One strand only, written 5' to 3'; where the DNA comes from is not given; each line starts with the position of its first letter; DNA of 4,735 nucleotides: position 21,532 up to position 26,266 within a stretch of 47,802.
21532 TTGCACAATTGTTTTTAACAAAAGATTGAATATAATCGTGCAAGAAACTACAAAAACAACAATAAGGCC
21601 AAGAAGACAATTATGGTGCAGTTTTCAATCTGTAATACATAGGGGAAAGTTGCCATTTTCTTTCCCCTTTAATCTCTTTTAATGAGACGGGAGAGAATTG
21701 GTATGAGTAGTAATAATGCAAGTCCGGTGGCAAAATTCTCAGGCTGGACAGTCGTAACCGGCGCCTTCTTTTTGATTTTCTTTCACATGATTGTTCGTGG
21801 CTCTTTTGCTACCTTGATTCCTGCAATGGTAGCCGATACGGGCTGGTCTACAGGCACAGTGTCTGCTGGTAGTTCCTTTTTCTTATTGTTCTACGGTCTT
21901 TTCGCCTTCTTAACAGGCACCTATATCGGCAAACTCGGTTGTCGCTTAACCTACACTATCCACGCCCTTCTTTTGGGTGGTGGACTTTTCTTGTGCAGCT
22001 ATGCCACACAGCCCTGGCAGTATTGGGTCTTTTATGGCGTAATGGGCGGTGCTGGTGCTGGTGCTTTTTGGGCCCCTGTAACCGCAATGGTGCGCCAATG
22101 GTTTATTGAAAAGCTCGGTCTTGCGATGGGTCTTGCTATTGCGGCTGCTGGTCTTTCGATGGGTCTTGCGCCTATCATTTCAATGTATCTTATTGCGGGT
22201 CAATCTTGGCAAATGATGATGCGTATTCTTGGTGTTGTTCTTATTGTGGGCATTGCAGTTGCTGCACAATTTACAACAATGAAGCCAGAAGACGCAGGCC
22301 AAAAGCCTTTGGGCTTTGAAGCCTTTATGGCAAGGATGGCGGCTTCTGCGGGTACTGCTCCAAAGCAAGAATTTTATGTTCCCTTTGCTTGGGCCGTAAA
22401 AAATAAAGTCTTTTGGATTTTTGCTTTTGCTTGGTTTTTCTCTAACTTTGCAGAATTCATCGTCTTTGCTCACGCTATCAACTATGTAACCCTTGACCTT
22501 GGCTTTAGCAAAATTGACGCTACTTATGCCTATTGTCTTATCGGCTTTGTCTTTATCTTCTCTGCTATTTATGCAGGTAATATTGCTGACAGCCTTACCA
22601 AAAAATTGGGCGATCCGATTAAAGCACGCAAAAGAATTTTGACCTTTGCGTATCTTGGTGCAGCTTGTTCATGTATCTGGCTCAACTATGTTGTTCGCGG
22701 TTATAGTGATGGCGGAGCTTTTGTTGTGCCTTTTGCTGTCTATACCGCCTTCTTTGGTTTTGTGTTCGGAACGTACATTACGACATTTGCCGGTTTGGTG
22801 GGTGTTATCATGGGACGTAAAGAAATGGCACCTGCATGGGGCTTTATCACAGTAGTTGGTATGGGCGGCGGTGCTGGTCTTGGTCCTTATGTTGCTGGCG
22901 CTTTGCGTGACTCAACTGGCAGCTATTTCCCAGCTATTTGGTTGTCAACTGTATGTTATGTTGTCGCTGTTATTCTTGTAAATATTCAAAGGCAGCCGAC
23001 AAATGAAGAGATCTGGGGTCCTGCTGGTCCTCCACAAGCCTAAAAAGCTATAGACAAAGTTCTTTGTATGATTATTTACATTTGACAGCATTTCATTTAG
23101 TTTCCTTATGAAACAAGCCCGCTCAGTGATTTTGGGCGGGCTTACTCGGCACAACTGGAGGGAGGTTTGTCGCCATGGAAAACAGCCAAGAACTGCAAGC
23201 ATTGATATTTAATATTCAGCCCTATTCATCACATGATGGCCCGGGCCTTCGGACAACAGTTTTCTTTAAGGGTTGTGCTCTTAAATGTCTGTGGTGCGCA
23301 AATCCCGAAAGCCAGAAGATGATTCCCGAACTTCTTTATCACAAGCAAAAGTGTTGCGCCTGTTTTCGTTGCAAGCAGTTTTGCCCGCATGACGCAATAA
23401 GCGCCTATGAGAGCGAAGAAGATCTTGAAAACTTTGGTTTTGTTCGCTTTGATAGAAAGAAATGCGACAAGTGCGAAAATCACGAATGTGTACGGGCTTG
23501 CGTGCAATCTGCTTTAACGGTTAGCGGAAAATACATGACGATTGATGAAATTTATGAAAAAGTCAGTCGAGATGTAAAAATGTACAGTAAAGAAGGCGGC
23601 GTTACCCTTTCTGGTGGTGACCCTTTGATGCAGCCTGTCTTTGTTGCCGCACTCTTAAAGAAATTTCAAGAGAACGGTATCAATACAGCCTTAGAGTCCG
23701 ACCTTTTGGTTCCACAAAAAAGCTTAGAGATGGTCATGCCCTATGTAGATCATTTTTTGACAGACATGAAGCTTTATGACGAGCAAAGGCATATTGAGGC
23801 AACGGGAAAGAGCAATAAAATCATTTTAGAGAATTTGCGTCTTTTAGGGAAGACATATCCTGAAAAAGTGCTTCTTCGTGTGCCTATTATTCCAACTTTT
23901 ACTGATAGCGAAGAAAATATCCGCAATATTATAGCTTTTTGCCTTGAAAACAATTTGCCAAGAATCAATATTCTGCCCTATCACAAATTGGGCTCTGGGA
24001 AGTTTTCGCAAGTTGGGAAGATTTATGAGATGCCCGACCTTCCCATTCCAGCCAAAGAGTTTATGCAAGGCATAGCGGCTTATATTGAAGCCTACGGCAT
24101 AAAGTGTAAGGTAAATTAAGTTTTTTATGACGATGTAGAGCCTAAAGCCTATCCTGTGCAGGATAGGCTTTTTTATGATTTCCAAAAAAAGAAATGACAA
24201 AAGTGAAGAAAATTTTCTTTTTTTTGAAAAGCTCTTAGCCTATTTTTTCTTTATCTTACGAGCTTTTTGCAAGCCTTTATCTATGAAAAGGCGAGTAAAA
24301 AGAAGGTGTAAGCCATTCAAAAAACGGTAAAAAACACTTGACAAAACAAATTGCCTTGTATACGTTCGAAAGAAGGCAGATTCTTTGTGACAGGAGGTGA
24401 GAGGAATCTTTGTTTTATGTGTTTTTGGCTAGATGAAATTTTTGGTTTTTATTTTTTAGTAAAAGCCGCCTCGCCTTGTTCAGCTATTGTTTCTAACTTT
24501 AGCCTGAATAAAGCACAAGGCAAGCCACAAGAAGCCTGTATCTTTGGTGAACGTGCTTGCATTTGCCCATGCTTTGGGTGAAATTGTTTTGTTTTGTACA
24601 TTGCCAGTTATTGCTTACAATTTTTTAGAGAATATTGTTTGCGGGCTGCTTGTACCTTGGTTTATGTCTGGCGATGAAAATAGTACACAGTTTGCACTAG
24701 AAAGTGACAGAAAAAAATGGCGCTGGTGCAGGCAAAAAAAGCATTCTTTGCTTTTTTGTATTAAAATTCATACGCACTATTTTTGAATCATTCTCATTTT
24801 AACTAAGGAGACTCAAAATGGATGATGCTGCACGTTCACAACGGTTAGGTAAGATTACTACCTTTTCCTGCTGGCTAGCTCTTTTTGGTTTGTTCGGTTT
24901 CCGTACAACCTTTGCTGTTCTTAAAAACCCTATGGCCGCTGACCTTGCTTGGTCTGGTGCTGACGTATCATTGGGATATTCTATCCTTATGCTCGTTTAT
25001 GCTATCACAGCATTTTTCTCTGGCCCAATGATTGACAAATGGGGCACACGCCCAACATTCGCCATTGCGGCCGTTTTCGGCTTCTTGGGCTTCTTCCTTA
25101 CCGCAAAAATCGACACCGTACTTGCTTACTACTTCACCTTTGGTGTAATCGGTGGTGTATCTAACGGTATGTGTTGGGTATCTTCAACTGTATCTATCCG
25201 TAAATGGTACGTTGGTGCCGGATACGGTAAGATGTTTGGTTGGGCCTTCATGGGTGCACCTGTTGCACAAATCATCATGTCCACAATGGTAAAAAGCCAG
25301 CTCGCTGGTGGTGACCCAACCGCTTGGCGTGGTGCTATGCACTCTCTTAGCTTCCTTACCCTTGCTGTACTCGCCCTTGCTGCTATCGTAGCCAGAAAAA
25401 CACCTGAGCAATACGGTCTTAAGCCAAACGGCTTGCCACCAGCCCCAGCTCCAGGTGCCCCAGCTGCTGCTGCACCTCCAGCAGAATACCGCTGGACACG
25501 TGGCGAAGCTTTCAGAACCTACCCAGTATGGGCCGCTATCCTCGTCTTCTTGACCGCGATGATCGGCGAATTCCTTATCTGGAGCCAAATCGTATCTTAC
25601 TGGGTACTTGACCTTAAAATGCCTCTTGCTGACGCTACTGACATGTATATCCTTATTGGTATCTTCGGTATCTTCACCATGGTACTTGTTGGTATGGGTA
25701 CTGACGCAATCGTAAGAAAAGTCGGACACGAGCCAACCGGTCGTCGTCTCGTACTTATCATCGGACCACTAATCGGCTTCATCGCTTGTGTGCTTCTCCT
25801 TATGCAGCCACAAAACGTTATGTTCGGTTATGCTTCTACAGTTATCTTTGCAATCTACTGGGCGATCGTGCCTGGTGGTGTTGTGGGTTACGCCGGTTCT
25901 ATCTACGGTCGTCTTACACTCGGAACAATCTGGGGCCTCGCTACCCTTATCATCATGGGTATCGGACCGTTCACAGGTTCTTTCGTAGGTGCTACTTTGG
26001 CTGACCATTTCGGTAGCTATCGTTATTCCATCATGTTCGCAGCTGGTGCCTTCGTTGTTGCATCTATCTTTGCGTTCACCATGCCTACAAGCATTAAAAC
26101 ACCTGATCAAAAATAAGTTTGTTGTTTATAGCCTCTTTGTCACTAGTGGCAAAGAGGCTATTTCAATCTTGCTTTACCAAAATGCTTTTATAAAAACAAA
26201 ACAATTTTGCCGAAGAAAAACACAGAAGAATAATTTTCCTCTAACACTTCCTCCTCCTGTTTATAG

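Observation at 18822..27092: Orphan glycyl-radical enzyme locus with two organic-anion-type MFS transporters and a DUF4125-like protein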

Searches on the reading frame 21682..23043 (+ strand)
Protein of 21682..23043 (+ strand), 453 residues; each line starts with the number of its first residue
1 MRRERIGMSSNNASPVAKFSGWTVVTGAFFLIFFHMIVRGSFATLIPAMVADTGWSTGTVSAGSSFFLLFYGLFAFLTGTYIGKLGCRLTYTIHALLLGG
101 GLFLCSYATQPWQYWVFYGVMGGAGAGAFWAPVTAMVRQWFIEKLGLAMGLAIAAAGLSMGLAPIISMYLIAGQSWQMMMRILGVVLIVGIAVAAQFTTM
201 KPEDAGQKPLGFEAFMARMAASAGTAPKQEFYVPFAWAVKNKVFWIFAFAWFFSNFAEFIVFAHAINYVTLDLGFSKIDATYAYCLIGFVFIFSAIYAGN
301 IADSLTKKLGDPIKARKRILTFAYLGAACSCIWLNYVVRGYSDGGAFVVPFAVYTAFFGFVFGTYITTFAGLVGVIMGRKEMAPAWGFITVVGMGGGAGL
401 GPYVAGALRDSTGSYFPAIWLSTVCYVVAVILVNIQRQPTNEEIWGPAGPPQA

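Call 3: search_protein_families(library=pfam, proteins=[window:21682-23043:+])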
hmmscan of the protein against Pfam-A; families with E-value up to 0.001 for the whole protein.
window:21682-23043:+ (453 aa): 1 family
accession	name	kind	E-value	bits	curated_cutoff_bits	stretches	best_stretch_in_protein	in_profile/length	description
PF07690.21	MFS_1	-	3.3e-33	115.5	33.4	1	29-402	2-347/347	Major Facilitator Superfamily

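Call 4: search_protein_families(library=ncbifam, proteins=[window:21682-23043:+])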
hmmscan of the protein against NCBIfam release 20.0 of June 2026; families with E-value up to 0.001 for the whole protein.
window:21682-23043:+ (453 aa): 6 families
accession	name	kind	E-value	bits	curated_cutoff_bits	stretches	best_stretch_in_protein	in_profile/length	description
NF049980.1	SfMCT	equivalog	4.4e-32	111.2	320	1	22-423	2-376/378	L-lactate MFS transporter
TIGR00893.1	2A0114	subfamily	2.2e-15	56.5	395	1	41-432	14-394/399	D-galactonate transporter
TIGR00892.1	2A0113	subfamily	1.4e-12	47.1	586.1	1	20-435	16-419/455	monocarboxylate transporter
TIGR00881.1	2A0104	subfamily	2.5e-11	43.2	407.75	1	30-314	2-288/379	phosphoglycerate transporter protein PgtP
TIGR00890.1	2A0111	subfamily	1.8e-09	37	374.85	1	22-415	2-361/377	oxalate/formate antiport family MFS transporter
TIGR04259.1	oxa_formateAnti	equivalog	7.9e-07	28.3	335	1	41-434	21-389/405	oxalate/formate MFS antiporter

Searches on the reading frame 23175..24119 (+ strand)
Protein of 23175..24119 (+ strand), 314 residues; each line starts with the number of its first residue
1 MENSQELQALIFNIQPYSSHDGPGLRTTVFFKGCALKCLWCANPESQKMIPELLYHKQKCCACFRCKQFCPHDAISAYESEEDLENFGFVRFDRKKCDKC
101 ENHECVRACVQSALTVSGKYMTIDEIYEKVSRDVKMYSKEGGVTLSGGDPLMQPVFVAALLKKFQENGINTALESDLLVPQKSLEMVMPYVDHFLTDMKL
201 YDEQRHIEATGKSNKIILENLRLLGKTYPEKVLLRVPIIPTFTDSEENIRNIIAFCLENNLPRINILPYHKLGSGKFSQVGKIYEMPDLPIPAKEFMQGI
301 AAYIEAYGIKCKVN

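Call 3: search_protein_families(library=pfam, proteins=[window:23175-24119:+])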
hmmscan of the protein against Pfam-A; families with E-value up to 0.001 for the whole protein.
window:23175-24119:+ (314 aa): 3 families
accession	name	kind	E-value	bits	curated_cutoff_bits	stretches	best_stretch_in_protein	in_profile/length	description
PF13353.11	Fer4_12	-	1.2e-11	45.5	22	2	96-170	18-83/137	4Fe-4S single cluster domain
PF04055.27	Radical_SAM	-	1e-09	39.2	29.5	1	109-249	14-162/166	Radical SAM superfamily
PF13484.11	Fer4_16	-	0.0009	20.4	30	0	59-79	1-21/66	4Fe-4S double cluster binding domain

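Call 4: search_protein_families(library=ncbifam, proteins=[window:23175-24119:+])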
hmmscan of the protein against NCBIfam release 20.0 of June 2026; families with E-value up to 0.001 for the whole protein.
window:23175-24119:+ (314 aa): 21 families
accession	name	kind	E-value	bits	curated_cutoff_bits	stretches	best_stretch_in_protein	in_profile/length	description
NF033719.1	ind_deCO2_activ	equivalog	6.3e-119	396.7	425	1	9-312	1-301/302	indoleacetate decarboxylase activase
TIGR02494.1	PFLE_PFLC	subfamily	2.5e-95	319.1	174.35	1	11-308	1-293/293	glycyl-radical enzyme activating protein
NF043069.1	T4HPD_activ_SAM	equivalog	1.7e-88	296.8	425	1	9-313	2-297/299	trans-4-hydroxy-L-proline dehydratase activase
NF048010.1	SfplDhtActHpsHDes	equivalog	2.4e-87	292.5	430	1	7-300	4-294/298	(2S)-3-sulfopropanediol dehydratase activating enzyme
NF033717.2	HPDL_rSAM_activ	equivalog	2.9e-87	292.8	420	1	7-313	2-305/311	4-hydroxyphenylacetate decarboxylase activase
TIGR04395.1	cutC_activ_rSAM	equivalog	2.4e-73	247.1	360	1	8-313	4-306/309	choline TMA-lyase-activating enzyme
NF048008.1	SfplDhtActHpfHKleb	equivalog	3.2e-71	240.1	500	1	11-313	2-305/308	(2S)-3-sulfopropanediol dehydratase activating enzyme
TIGR04003.1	rSAM_BssD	equivalog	1.4e-62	211.7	496.45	1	10-284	2-274/314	[benzylsuccinate synthase]-activating enzyme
NF007483.0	PRK10076.1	equivalog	1.8e-55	188.2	326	2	70-313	47-290/292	[formate-C-acetyltransferase]-activating enzyme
TIGR02493.1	PFLA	equivalog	3.8e-47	160.6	231.75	2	96-304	28-232/235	pyruvate formate-lyase-activating protein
TIGR04041.1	activase_YjjW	hypoth_equivalog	1.3e-43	149.4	250.2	1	9-274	2-243/276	YjjW family glycine radical enzyme activase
NF008356.0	PRK11145.1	equivalog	3.3e-37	128.1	375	2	115-311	45-244/246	pyruvate formate lyase 1-activating protein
TIGR02495.1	NrdG2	equivalog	7.5e-16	58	131.15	2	118-257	44-181/193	anaerobic ribonucleoside-triphosphate reductase activating protein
TIGR02491.1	NrdG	equivalog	1e-10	41.8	126.1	2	12-49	3-40/154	anaerobic ribonucleoside-triphosphate reductase activating protein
NF008335.0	PRK11121.1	equivalog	2e-07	30.9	199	0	102-163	27-88/154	anaerobic ribonucleoside-triphosphate reductase-activating protein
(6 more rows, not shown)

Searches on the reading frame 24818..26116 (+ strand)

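Call 3: search_protein_families(library=pfam, proteins=[window:24818-26116:+])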
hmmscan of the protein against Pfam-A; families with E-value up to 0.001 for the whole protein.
window:24818-26116:+ (432 aa): 1 family
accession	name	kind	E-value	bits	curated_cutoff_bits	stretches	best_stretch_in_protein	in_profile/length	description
PF07690.21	MFS_1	-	1e-26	94.2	33.4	1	19-377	2-337/347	Major Facilitator Superfamily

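Call 4: search_protein_families(library=ncbifam, proteins=[window:24818-26116:+])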
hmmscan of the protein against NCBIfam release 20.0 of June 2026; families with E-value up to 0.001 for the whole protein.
window:24818-26116:+ (432 aa): 7 families
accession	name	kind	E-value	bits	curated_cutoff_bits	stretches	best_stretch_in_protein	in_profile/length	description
NF049980.1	SfMCT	equivalog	1.6e-32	112.6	320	1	27-409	16-376/378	L-lactate MFS transporter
TIGR00881.1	2A0104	subfamily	1.7e-09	37.2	407.75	1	22-402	4-374/379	phosphoglycerate transporter protein PgtP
TIGR00893.1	2A0114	subfamily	1.3e-07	31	395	1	29-420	10-396/399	D-galactonate transporter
TIGR00892.1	2A0113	subfamily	1.5e-06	27.2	586.1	1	25-190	31-192/455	monocarboxylate transporter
TIGR00890.1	2A0111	subfamily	9.5e-06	24.8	374.85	1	26-416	16-374/377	oxalate/formate antiport family MFS transporter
NF038246.1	bile_salt_MFS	equivalog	4.5e-05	22.5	400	1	39-417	32-398/408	conjugated bile salt MFS transporter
NF007782.0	PRK10473.1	subfamily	0.00036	19.7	417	1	39-123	29-112/394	MdtL family multidrug efflux MFS transporter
